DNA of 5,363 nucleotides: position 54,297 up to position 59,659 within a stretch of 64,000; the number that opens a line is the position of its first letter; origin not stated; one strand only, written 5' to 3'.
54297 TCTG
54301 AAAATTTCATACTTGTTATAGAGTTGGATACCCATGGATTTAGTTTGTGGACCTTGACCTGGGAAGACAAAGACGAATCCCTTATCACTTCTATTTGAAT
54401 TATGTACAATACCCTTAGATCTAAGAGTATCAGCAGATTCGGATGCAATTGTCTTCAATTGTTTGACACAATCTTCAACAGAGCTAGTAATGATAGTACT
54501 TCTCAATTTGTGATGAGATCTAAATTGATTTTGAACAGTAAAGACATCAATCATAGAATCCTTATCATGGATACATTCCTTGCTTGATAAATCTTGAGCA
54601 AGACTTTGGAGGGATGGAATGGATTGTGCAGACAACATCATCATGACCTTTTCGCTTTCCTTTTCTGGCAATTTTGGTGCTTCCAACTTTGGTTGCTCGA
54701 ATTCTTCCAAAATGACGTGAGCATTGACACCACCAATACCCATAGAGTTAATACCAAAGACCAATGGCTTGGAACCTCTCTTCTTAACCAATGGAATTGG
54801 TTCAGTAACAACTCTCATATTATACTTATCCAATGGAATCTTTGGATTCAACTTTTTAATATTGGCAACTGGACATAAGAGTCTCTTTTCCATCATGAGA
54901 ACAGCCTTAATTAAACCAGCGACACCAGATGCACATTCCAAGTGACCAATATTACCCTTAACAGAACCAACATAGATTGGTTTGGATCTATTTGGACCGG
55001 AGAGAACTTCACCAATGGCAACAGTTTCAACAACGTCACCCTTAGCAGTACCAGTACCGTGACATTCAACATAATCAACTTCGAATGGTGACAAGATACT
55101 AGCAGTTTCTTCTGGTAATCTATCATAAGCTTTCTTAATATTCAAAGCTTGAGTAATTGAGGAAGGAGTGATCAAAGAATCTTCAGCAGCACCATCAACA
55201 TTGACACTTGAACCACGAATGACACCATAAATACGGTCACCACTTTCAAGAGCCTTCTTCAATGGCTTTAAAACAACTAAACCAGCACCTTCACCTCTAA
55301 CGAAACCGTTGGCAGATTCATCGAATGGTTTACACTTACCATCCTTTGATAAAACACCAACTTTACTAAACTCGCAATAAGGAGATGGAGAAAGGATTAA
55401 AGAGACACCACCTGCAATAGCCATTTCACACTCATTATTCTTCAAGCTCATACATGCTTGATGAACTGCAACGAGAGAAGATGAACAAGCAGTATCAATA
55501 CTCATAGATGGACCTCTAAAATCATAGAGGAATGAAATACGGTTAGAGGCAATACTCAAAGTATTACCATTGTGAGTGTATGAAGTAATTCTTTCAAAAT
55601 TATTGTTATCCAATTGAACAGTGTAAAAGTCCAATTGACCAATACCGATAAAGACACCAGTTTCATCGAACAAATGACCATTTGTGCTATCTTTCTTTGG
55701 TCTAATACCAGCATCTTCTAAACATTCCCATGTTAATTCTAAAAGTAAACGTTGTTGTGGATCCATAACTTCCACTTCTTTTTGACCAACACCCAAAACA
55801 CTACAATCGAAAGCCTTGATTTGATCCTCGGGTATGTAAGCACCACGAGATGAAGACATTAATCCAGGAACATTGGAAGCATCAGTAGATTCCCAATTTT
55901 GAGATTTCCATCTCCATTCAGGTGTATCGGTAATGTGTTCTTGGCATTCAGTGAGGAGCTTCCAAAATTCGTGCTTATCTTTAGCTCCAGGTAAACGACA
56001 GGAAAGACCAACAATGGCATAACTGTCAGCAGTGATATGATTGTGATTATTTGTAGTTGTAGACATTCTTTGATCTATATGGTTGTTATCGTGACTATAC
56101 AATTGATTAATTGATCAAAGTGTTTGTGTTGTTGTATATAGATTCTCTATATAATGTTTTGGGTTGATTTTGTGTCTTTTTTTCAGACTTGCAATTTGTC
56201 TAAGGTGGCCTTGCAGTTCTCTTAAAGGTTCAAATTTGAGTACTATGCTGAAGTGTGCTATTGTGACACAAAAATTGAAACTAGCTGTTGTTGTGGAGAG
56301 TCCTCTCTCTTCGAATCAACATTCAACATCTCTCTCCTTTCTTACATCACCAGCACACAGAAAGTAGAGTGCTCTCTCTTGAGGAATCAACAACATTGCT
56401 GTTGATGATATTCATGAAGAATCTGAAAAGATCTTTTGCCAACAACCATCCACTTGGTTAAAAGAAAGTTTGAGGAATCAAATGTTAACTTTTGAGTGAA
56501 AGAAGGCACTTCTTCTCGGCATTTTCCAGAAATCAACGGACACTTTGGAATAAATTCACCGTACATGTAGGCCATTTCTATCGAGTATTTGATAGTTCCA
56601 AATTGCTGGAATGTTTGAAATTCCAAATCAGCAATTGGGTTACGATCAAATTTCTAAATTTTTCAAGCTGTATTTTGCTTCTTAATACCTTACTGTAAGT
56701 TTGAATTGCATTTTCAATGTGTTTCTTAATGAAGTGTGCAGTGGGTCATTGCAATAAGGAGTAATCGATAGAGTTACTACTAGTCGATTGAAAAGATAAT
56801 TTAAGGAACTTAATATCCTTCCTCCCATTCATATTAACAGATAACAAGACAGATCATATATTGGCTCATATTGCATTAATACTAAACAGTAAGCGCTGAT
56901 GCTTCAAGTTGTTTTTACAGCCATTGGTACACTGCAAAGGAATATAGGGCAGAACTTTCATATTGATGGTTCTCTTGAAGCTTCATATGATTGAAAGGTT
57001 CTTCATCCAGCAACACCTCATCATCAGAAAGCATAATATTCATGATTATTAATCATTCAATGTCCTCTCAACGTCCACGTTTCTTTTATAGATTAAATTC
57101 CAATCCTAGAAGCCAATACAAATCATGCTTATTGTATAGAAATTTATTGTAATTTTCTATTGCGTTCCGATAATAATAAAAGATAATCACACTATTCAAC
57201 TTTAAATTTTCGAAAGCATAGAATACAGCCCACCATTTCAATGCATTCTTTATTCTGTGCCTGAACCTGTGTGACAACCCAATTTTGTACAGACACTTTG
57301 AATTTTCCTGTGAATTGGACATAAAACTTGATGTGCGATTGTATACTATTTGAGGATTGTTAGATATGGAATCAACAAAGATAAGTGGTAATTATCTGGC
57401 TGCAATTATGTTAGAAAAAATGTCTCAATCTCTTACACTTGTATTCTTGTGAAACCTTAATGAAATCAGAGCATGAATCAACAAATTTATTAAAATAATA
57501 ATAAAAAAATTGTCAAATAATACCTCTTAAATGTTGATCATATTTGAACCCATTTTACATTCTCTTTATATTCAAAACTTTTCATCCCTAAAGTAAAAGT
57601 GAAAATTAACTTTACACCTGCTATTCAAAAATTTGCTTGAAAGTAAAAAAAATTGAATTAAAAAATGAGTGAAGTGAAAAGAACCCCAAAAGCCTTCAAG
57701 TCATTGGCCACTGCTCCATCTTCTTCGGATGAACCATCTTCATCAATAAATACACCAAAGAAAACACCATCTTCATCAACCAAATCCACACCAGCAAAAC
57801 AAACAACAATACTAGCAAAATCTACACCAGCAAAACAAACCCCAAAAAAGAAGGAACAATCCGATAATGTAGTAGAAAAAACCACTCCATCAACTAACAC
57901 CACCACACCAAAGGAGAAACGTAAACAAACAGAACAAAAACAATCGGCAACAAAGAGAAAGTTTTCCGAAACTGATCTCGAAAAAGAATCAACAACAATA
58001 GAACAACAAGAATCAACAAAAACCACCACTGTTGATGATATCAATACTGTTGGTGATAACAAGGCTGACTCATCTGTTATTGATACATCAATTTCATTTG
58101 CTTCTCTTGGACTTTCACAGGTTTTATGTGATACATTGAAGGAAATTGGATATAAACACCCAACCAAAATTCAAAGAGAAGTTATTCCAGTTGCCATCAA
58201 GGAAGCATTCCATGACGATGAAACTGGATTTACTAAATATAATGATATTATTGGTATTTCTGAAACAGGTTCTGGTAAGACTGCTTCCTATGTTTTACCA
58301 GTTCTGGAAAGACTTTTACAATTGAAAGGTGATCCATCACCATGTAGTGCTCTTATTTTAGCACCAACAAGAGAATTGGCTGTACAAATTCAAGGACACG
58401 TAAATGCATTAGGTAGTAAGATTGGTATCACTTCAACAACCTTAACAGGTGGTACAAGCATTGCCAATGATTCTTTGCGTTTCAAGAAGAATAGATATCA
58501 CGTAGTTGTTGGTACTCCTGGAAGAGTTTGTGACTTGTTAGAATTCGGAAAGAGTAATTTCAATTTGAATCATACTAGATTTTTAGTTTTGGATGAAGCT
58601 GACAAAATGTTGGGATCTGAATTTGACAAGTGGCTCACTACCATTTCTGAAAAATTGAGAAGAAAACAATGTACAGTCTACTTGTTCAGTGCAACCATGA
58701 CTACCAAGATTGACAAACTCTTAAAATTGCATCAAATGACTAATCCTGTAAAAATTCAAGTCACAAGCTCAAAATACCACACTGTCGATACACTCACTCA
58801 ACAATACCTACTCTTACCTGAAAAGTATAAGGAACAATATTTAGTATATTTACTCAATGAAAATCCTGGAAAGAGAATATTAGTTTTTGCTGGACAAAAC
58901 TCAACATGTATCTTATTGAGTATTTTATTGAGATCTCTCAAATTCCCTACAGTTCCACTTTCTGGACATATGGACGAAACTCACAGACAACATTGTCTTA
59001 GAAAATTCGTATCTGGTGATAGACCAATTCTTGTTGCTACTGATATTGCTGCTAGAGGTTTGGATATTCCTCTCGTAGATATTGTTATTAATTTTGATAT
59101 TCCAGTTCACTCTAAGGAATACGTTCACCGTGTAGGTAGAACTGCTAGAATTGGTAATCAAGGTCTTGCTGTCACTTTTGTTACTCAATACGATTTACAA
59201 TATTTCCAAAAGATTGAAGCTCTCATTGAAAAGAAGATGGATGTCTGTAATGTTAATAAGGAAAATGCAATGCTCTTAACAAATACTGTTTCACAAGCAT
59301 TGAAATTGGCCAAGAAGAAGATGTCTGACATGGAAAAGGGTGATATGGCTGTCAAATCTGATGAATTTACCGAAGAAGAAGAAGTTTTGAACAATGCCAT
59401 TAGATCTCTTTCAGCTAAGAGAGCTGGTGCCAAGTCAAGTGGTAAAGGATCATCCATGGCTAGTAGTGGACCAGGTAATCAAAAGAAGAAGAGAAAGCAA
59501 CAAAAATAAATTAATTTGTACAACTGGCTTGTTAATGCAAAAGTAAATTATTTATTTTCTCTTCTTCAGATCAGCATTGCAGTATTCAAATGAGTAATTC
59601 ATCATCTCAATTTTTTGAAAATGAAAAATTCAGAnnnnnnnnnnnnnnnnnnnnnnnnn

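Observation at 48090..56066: Steely-type hybrid megasynthase: reducing type I PKS fused in one 8-kb exon to a chalcone-synthase-like type III PKS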

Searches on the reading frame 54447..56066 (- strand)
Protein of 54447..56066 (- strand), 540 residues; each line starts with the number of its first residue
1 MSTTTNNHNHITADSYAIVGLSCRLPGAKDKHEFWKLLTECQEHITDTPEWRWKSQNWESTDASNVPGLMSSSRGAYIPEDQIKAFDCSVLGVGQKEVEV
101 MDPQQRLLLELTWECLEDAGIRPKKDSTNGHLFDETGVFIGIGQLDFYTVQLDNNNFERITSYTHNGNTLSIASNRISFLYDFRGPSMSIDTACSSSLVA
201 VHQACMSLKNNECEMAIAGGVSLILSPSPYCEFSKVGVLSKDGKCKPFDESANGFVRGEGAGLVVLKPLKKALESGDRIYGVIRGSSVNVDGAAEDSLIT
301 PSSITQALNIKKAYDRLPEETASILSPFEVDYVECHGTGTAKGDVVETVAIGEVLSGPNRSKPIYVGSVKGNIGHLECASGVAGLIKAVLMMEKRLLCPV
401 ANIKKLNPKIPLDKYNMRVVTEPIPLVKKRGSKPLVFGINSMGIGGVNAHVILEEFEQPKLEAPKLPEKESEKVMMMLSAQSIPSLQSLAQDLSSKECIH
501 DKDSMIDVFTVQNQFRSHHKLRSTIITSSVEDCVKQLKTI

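Call 35: find_homologous_proteins(query=window:54447-56066:-, max_evalue=1e-30)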
Query window:54447-56066:- (540 aa): 7960 proteins with E <= 1e-30 among 8000 candidates; the best 120 are listed.
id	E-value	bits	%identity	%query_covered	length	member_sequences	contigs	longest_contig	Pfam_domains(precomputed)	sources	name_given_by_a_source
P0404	4.5e-133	463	42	81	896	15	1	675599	PF00109.33,PF00550.32,PF00108.30,PF02801.29,PF16197.12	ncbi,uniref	ncbi:beta-ketoacyl synthase N-terminal-like domain-containing protein, partial [Streptomyces rubrogr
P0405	8.0e-130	452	-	-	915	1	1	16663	PF22336.3,PF00109.33,PF22621.3,PF00550.32,PF00108.30,PF02801.29,PF16197.12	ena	-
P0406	6.0e-121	423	44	99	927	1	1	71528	PF22336.3,PF00109.33,PF22621.3,PF00550.32,PF02801.29,PF16197.12,PF00698.27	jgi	jgi:acyl transferase domain-containing protein/acyl carrier protein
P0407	7.4e-120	419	44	98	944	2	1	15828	PF22336.3,PF00109.33,PF22621.3,PF00550.32,PF02801.29,PF16197.12,PF00698.27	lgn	-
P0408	1.4e-119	418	44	98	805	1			PF22336.3,PF00109.33,PF22621.3,PF00550.32,PF02801.29,PF16197.12,PF00698.27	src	-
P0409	2.7e-117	411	42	97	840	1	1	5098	PF22336.3,PF00109.33,PF22621.3,PF00550.32,PF02801.29,PF16197.12,PF00698.27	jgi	-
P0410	9.9e-117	409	41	98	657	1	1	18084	PF22336.3,PF00109.33,PF22621.3,PF02801.29,PF16197.12,PF00698.27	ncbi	-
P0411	1.0e-116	409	43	97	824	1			PF22336.3,PF00109.33,PF22621.3,PF00550.32,PF02801.29,PF16197.12,PF00698.27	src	-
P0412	3.2e-116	407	42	99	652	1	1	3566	PF22336.3,PF00109.33,PF22621.3,PF00550.32,PF02801.29,PF16197.12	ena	-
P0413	1.7e-115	405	43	99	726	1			PF22336.3,PF00109.33,PF22621.3,PF00550.32,PF02801.29,PF16197.12,PF00698.27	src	-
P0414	2.7e-115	404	41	99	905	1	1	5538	PF00109.33,PF22621.3,PF00108.30,PF02801.29,PF16197.12,PF00698.27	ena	-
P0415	3.4e-115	404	44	97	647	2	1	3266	PF22336.3,PF00109.33,PF22621.3,PF00550.32,PF00108.30,PF02801.29,PF16197.12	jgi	-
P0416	1.3e-114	402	42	100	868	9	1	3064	PF22336.3,PF00109.33,PF22621.3,PF00550.32,PF02801.29,PF16197.12,PF00698.27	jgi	-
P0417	1.4e-114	402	43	96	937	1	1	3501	PF22336.3,PF00109.33,PF22621.3,PF02801.29,PF16197.12,PF00698.27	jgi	-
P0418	1.4e-114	402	43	96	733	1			PF22336.3,PF00109.33,PF22621.3,PF00550.32,PF02801.29,PF16197.12,PF00698.27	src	-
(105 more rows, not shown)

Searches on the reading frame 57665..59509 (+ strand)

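Call 48: search_protein_families(library=pfam, proteins=[window:57665-59509:+], max_evalue=0.001)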
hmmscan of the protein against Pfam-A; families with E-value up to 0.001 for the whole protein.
window:57665-59509:+ (614 aa): 2 families
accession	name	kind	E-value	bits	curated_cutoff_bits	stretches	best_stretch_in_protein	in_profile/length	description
PF00270.35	DEAD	-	5.1e-37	127.6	26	1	167-351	1-166/167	DEAD/DEAH box helicase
PF00271.37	Helicase_C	-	1.8e-27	96.2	23.5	1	389-497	2-110/110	Helicase conserved C-terminal domain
